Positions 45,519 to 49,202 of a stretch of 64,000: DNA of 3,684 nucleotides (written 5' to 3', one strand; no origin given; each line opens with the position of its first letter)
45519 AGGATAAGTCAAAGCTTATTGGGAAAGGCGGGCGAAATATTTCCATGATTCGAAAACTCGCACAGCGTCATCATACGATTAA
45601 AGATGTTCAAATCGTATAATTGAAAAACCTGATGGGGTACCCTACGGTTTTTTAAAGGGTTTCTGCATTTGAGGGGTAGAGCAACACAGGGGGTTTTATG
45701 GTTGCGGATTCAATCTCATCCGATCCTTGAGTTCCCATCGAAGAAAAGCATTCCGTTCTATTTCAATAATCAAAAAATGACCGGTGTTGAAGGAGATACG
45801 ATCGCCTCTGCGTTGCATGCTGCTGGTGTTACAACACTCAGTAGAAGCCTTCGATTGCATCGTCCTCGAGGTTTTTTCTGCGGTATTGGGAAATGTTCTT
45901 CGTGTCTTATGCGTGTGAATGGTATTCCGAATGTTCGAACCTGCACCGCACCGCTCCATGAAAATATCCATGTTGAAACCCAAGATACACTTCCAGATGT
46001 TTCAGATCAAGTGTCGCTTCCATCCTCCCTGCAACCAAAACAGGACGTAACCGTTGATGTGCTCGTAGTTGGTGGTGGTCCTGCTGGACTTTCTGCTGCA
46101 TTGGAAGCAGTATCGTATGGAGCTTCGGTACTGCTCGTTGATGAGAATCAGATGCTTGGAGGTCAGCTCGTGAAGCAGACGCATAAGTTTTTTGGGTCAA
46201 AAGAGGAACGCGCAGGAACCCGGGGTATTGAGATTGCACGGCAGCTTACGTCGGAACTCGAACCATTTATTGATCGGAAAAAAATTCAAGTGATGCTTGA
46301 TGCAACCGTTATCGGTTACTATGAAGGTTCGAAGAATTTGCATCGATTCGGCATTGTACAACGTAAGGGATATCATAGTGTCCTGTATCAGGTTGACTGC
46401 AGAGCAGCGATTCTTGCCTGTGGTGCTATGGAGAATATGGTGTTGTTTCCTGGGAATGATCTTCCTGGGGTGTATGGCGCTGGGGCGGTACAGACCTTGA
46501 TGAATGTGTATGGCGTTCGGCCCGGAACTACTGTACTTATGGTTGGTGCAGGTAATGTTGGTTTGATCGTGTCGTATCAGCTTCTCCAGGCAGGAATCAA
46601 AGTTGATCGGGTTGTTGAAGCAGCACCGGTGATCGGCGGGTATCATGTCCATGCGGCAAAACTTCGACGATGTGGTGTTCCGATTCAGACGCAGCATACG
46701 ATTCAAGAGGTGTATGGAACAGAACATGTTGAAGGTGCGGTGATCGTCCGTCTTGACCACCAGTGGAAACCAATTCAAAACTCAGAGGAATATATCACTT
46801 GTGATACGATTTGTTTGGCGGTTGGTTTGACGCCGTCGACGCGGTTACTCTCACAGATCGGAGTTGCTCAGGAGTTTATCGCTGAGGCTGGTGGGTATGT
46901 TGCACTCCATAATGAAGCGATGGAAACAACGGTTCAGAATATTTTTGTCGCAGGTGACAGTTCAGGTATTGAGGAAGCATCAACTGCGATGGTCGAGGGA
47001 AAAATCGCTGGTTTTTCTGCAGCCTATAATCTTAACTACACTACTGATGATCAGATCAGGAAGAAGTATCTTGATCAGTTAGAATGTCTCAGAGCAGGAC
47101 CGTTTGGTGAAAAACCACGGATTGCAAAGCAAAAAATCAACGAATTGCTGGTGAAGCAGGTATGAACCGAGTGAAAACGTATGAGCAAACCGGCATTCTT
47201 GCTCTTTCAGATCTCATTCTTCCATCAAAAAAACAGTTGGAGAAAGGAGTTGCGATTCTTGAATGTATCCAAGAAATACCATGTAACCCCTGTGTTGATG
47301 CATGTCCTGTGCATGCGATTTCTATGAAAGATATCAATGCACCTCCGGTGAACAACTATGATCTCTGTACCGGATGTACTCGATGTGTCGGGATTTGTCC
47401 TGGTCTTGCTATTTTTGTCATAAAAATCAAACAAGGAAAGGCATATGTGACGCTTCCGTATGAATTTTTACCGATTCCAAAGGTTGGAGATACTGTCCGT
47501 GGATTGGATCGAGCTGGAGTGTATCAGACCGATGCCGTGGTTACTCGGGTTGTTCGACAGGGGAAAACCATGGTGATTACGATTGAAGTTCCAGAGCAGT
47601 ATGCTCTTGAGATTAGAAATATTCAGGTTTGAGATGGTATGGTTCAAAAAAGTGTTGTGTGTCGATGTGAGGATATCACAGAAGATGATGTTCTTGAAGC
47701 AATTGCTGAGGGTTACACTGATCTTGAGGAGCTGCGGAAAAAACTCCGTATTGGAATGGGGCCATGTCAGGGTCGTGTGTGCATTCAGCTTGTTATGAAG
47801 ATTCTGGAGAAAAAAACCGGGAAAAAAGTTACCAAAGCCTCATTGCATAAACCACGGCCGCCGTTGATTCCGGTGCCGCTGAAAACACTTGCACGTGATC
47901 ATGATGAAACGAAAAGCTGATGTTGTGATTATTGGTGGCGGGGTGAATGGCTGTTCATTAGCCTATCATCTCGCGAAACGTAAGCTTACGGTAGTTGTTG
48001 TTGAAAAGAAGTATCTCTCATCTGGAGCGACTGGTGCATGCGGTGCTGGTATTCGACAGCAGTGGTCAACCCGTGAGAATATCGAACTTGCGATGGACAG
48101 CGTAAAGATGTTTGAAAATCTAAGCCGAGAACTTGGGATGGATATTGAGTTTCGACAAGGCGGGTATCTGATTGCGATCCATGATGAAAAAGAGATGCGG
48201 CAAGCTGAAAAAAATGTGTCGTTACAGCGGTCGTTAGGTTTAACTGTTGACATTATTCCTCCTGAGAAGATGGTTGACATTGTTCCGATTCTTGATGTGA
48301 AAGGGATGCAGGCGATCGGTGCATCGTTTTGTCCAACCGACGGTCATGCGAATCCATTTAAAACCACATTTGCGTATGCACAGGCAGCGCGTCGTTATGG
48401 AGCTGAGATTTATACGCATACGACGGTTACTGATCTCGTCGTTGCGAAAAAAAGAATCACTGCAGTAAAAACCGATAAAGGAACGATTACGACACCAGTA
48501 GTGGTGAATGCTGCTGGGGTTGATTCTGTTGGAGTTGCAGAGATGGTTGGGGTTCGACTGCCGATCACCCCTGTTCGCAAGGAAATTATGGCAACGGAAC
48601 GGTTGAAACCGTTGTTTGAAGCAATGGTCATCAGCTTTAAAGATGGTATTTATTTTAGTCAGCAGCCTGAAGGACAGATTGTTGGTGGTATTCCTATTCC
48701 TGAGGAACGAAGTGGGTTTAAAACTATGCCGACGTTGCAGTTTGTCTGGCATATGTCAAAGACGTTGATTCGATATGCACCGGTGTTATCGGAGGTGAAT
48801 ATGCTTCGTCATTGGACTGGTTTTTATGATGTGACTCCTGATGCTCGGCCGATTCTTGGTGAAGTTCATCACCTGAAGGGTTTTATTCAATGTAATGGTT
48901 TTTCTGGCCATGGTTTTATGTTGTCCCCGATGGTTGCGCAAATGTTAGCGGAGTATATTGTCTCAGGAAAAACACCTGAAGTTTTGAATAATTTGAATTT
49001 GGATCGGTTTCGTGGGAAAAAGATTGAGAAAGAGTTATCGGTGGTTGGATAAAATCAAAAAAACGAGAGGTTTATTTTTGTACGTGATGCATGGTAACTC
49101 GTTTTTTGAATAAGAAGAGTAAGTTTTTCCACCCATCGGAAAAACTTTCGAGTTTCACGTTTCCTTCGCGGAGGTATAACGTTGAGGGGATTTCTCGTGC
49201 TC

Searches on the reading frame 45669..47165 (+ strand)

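Call 57: search_protein_families(library=pfam, proteins=[window:45669-47165:+], max_evalue=0.0001)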
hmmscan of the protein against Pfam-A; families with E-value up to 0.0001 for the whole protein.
window:45669-47165:+ (498 aa): 12 families
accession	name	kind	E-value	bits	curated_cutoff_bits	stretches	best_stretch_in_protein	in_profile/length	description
PF07992.20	Pyr_redox_2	-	7.1e-33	114.7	26.1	1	130-444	2-291/291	Pyridine nucleotide-disulphide oxidoreductase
PF13510.11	Fer2_4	-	1.1e-26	93.1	22.8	1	26-106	2-81/82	2Fe-2S iron-sulfur cluster binding domain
PF12831.13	FAD_oxidored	-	5.2e-15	56.1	27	1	130-197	1-68/416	FAD dependent oxidoreductase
PF13738.12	Pyr_redox_3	-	1.6e-12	47.7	30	1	132-429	1-305/305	Pyridine nucleotide-disulphide oxidoreductase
PF13450.12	NAD_binding_8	-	1.1e-08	35.7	21.9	1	133-168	1-36/68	NAD(P)-binding Rossmann-like domain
PF01266.30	DAO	-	1.1e-08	35.5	27.9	1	130-166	1-38/353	FAD dependent oxidoreductase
PF01494.25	FAD_binding_3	-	1.1e-07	31.9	22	1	129-159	2-32/349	FAD binding domain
PF03486.20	HI0933_like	-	3.5e-07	30.4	50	1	130-166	2-38/244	HI0933-like protein Rossmann domain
PF00890.30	FAD_binding_2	-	5e-07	29.7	20.4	1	130-168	1-39/414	FAD binding domain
PF01134.28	GIDA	-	1.1e-06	28.4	22.1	1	130-168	1-39/391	Glucose inhibited division protein A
PF00070.33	Pyr_redox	-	2.7e-06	28.3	22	0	131-175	2-46/82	Pyridine nucleotide-disulphide oxidoreductase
PF01946.23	Thi4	-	6.2e-05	22.8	26.2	0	127-165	16-55/235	Thi4 family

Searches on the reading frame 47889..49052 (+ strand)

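Call 57: search_protein_families(library=pfam, proteins=[window:47889-49052:+], max_evalue=0.0001)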
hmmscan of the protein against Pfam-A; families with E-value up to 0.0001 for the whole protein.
window:47889-49052:+ (387 aa): 9 families
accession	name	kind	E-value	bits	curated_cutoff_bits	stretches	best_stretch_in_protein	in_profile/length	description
PF01266.30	DAO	-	1.3e-75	255.5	27.9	1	11-355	1-352/353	FAD dependent oxidoreductase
PF00890.30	FAD_binding_2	-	3.6e-09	36.8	20.4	1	11-196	1-181/414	FAD binding domain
PF01946.23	Thi4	-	3.4e-07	30.2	26.2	1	9-53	17-62/235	Thi4 family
PF07992.20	Pyr_redox_2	-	5e-07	29.9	26.1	0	11-107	2-89/291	Pyridine nucleotide-disulphide oxidoreductase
PF13450.12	NAD_binding_8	-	7.6e-06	26.5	21.9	1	14-41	1-28/68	NAD(P)-binding Rossmann-like domain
PF13738.12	Pyr_redox_3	-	1.6e-05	24.8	30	0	13-43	1-32/305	Pyridine nucleotide-disulphide oxidoreductase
PF01494.25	FAD_binding_3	-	3.4e-05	23.7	22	0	10-42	2-34/349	FAD binding domain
PF00070.33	Pyr_redox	-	6.8e-05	23.7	22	0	12-41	2-31/82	Pyridine nucleotide-disulphide oxidoreductase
PF12831.13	FAD_oxidored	-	8.1e-05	22.5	27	0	11-210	1-145/416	FAD dependent oxidoreductase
